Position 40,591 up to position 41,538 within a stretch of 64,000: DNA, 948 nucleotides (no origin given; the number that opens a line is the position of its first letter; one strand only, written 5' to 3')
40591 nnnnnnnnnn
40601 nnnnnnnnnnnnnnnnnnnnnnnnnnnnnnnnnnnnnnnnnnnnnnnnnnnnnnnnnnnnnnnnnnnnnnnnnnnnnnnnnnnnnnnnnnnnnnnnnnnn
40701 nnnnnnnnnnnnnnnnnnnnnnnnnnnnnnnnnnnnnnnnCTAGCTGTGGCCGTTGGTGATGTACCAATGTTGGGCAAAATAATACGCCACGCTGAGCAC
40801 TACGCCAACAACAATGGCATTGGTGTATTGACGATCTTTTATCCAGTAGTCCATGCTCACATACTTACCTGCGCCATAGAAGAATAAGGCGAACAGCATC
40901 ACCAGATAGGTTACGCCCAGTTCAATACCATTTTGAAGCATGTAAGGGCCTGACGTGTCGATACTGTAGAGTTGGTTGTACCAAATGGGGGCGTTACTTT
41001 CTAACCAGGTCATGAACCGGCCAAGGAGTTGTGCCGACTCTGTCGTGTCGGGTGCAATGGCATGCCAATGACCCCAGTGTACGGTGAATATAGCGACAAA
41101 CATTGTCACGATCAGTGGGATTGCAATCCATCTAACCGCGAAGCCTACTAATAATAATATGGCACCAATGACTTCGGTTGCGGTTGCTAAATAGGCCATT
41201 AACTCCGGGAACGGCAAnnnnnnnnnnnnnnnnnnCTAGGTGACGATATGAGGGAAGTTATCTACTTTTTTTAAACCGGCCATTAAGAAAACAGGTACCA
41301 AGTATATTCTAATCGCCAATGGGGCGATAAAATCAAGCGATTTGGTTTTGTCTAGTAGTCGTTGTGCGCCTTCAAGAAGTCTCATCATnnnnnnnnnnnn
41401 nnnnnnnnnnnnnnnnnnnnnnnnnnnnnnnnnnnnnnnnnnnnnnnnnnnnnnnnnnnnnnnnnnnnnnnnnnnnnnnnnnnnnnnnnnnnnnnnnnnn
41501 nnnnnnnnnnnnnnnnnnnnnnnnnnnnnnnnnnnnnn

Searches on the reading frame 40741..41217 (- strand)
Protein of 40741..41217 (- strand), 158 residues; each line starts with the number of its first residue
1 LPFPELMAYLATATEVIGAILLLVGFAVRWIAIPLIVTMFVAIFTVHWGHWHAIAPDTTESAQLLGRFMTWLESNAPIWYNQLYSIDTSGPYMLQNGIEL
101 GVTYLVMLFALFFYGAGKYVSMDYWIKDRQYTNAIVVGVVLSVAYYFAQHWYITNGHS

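Call 4: search_protein_families(library=pfam, proteins=[window:40741-41217:-], max_evalue=0.01)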
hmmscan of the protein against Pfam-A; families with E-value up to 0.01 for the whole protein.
window:40741-41217:- (158 aa): 1 family
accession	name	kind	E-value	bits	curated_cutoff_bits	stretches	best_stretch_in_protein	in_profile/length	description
PF07681.17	DoxX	-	2.3e-12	47.8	23.6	1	2-48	39-85/85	DoxX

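Call 5: search_protein_families(library=ncbifam, proteins=[window:40741-41217:-], max_evalue=0.01)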
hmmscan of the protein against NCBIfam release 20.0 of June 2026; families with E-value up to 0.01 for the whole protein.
window:40741-41217:- (158 aa): 1 family
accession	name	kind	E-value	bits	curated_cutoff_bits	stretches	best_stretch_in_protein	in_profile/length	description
NF050144.1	matur_HvfX_fam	equivalog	1.8e-40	138.8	80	1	1-127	42-165/165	HvfX family Cu-binding RiPP maturation protein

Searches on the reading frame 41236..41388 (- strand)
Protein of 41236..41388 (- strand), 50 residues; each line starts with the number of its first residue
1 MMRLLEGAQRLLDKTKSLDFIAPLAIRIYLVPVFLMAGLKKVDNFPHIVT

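Call 4: search_protein_families(library=pfam, proteins=[window:41236-41388:-], max_evalue=0.01)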
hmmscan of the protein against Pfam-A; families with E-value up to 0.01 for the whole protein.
window:41236-41388:- (50 aa): 0 families

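Call 5: search_protein_families(library=ncbifam, proteins=[window:41236-41388:-], max_evalue=0.01)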
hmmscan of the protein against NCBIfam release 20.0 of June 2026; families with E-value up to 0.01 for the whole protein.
window:41236-41388:- (50 aa): 1 family
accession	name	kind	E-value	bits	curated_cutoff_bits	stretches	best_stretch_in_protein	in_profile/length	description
NF050144.1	matur_HvfX_fam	equivalog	1.9e-05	24.9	80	1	20-49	1-30/165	HvfX family Cu-binding RiPP maturation protein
